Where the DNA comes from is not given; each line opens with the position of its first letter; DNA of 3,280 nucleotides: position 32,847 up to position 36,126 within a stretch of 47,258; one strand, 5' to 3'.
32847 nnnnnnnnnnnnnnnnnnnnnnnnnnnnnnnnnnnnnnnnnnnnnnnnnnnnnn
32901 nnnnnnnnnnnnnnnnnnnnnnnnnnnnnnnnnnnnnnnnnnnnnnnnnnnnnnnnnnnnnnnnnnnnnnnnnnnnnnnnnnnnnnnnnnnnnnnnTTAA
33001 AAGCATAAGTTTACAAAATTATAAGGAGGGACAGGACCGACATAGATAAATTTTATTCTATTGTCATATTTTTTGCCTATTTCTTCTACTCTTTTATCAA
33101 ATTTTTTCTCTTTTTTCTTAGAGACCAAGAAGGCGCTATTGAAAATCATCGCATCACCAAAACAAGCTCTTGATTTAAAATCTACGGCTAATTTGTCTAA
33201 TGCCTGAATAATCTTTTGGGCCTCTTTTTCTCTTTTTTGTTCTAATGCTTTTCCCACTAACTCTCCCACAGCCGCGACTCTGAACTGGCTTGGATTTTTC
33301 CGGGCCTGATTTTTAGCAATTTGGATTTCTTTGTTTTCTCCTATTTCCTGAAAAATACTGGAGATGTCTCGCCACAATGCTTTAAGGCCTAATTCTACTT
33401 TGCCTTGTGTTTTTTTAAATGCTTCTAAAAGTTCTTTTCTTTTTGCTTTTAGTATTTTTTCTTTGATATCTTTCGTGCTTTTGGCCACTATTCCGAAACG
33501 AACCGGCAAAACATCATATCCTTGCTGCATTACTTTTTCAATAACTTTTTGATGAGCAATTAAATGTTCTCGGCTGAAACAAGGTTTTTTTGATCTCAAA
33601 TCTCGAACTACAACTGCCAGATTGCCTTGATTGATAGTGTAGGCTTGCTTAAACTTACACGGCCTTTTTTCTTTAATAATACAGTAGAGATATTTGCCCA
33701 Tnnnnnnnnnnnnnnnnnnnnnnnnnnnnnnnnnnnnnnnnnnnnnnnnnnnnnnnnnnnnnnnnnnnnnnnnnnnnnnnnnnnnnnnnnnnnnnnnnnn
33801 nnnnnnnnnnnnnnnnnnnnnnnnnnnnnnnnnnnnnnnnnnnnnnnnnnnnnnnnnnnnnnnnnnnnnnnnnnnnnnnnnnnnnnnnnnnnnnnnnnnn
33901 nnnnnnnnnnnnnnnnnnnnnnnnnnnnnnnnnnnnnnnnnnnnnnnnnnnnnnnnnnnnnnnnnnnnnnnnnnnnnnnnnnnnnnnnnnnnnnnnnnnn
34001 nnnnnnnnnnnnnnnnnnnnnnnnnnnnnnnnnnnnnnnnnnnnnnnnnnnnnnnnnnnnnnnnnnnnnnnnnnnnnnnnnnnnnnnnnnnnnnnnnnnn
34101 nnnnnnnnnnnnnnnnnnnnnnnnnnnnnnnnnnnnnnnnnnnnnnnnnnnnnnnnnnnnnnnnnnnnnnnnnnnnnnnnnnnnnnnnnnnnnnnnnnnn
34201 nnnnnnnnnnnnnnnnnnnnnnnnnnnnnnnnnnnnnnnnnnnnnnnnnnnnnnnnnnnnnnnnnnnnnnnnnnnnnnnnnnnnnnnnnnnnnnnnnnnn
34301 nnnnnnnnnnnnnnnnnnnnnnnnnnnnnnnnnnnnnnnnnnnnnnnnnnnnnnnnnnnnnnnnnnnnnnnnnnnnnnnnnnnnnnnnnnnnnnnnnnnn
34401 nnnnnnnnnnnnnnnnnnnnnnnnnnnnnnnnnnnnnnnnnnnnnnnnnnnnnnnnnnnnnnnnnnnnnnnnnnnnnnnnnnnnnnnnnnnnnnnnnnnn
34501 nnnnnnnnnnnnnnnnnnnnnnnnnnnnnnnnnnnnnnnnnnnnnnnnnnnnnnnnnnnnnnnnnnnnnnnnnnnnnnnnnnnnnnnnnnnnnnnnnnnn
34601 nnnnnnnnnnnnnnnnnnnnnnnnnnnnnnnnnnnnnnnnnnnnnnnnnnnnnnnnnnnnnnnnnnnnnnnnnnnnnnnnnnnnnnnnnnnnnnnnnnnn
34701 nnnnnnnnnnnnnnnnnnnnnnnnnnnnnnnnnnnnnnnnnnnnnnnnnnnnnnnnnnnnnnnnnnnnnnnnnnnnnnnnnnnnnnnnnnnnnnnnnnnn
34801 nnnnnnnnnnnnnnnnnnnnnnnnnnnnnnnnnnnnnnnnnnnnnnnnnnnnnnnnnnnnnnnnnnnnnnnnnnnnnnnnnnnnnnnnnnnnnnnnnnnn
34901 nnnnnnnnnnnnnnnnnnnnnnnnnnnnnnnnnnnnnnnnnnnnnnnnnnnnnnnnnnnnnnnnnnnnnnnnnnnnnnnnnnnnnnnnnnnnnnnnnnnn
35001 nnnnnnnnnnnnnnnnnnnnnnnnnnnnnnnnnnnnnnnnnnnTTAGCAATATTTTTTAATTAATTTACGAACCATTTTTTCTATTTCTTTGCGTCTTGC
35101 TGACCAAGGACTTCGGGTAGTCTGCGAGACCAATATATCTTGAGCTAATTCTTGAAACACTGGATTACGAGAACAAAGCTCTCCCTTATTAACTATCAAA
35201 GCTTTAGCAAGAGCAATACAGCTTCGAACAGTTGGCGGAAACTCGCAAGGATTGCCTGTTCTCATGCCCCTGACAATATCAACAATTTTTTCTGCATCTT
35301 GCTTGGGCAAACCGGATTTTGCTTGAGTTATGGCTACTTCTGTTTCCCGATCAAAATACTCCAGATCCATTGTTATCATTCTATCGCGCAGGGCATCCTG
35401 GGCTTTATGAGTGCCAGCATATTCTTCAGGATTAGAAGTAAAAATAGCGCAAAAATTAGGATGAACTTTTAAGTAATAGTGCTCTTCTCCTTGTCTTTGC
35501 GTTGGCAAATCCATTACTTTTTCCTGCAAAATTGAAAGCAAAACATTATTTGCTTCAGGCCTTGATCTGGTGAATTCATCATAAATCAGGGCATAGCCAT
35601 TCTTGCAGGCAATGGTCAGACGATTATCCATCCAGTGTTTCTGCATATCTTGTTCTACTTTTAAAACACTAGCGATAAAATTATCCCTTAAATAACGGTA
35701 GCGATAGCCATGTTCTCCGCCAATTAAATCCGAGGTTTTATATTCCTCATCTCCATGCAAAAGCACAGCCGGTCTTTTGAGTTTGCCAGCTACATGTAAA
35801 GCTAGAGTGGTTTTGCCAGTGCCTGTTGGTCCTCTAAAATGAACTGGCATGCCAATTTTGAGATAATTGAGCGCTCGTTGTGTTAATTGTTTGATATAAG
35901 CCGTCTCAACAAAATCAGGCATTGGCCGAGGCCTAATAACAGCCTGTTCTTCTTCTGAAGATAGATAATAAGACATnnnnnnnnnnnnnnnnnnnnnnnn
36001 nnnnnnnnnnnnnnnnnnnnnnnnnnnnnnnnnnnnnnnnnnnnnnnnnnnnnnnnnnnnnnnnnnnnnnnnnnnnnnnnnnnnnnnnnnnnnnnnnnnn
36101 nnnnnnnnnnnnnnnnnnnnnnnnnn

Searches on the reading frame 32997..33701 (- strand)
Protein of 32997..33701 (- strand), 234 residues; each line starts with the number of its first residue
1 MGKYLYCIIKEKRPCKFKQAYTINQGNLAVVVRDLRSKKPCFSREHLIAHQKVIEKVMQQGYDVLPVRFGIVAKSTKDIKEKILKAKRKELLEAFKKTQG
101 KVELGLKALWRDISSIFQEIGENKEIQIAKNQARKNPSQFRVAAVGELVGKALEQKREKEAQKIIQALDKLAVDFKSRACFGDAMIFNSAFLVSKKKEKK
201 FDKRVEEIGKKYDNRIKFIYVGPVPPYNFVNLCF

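Call 86: search_protein_families(library=pfam, proteins=[window:32997-33701:-], max_evalue=0.00001)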
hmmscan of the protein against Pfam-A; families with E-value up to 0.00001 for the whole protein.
window:32997-33701:- (234 aa): 1 family
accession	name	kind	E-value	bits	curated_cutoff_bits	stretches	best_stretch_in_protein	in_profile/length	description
PF06386.16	GvpL_GvpF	-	6.6e-54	184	23.6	1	2-231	1-245/245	Gas vesicle synthesis protein GvpL/GvpF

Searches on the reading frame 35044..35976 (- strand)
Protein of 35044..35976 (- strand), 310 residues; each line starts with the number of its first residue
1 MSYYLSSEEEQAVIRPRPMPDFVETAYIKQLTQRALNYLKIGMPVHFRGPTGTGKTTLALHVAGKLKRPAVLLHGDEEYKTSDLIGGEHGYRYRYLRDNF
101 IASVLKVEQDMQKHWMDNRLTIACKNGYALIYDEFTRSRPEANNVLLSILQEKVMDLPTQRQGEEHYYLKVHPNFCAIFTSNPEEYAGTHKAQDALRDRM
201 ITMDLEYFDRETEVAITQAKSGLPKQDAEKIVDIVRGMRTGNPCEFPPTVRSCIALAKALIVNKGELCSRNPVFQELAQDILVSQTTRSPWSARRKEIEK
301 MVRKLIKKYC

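Call 86: search_protein_families(library=pfam, proteins=[window:35044-35976:-], max_evalue=0.00001)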
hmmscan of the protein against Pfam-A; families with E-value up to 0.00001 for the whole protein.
window:35044-35976:- (310 aa): 1 family
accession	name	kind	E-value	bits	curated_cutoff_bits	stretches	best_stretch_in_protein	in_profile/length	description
PF07728.20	AAA_5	-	2.3e-16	60.5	22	1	48-200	5-139/139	AAA domain (dynein-related subfamily)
